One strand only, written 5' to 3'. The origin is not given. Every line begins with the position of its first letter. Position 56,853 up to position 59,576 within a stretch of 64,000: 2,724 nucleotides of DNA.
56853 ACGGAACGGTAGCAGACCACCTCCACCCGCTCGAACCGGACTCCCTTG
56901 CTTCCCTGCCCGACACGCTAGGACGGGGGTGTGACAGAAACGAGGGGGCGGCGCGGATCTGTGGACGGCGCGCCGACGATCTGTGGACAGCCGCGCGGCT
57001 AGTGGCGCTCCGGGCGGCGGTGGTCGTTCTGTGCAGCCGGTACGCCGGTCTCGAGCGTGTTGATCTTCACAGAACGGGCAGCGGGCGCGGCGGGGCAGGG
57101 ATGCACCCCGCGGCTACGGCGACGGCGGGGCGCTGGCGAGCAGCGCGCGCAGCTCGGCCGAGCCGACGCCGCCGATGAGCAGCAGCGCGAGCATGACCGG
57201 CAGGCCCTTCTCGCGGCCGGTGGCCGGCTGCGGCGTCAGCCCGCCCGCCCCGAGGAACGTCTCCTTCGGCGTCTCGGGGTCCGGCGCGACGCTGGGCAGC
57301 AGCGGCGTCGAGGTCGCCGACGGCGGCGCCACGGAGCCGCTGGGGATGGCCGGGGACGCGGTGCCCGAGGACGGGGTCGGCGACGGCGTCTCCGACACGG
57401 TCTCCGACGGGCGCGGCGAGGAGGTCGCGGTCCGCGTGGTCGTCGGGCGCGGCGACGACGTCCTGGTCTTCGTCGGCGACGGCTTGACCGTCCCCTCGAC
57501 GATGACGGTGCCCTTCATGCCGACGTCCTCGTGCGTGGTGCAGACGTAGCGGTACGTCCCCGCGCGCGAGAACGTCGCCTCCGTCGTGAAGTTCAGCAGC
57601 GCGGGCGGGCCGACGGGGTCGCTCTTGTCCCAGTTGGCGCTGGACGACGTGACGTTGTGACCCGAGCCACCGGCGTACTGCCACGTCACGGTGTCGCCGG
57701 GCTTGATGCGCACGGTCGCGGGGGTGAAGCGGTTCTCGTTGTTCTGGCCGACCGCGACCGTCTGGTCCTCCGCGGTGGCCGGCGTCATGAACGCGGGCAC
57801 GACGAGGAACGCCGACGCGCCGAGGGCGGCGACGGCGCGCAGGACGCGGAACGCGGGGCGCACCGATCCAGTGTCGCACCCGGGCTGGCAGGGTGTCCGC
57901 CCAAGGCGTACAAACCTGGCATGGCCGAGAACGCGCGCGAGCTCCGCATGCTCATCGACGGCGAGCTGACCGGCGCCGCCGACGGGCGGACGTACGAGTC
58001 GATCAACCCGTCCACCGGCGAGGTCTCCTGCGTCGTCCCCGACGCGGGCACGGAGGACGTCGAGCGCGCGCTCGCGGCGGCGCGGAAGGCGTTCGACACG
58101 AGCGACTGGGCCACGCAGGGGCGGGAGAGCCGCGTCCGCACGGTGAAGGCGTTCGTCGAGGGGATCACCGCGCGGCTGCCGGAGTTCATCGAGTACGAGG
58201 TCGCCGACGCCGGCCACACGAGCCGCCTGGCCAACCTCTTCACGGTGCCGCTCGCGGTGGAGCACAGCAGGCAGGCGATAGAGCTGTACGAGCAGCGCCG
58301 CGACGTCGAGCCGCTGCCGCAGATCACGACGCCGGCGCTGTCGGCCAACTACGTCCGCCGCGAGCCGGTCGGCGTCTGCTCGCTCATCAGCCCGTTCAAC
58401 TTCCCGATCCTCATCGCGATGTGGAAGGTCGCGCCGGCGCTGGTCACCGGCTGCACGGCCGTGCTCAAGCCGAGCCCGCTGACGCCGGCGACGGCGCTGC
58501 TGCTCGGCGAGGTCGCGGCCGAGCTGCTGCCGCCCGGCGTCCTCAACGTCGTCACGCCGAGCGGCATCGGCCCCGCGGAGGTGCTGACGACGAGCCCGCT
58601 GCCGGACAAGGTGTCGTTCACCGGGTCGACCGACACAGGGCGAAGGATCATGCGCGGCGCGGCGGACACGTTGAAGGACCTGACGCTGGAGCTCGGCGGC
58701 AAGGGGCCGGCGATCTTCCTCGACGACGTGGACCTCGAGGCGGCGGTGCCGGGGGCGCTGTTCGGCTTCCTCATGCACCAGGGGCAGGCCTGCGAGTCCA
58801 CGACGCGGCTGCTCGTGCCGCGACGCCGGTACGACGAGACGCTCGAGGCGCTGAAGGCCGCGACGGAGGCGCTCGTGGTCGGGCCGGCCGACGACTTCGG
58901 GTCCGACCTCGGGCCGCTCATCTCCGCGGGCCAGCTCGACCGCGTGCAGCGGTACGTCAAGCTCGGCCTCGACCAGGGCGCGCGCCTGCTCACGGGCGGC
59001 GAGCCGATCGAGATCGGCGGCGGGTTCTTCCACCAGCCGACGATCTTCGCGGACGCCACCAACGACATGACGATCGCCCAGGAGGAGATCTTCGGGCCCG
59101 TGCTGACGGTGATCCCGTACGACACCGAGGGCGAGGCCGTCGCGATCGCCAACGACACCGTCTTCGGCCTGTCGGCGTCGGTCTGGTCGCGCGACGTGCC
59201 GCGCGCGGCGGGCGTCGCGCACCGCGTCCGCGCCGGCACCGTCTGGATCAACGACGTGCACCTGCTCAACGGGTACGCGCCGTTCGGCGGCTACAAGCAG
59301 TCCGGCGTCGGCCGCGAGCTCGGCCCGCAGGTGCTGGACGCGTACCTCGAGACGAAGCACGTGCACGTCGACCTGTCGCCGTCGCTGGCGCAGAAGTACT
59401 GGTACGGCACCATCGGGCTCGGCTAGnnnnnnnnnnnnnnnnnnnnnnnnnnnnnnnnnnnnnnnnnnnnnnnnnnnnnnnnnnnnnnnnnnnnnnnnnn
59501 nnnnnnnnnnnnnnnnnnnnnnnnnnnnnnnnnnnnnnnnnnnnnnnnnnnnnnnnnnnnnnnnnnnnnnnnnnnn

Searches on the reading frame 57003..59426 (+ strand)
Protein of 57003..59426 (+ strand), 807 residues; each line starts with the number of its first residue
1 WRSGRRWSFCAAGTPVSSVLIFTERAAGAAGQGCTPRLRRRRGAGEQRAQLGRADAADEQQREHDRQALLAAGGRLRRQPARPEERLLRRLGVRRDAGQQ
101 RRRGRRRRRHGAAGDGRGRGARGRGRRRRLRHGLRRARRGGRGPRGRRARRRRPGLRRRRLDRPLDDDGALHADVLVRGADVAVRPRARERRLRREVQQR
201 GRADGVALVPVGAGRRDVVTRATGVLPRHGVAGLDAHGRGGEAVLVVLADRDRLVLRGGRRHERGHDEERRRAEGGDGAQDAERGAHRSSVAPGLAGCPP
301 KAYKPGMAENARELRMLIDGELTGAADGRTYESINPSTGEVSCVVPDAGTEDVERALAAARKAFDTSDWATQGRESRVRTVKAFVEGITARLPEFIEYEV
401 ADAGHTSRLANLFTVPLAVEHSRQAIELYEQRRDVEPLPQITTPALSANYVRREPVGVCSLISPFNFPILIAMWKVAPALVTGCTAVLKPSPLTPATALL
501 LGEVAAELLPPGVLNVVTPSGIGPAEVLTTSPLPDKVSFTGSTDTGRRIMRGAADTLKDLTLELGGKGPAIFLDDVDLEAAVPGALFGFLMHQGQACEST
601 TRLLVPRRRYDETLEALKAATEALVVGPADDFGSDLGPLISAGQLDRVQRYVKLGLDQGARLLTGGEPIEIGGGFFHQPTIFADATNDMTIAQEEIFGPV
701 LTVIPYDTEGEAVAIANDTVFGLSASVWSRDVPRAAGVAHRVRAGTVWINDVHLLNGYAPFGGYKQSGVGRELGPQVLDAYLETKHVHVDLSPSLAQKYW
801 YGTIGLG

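Call 51: search_protein_families(library=pfam, proteins=[window:57003-59426:+], max_evalue=0.00001)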
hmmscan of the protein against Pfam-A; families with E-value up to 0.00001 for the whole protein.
window:57003-59426:+ (807 aa): 1 family
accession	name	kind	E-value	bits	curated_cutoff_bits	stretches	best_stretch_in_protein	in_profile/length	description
PF00171.27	Aldedh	-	6.2e-150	500.2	23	1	327-787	5-461/461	Aldehyde dehydrogenase family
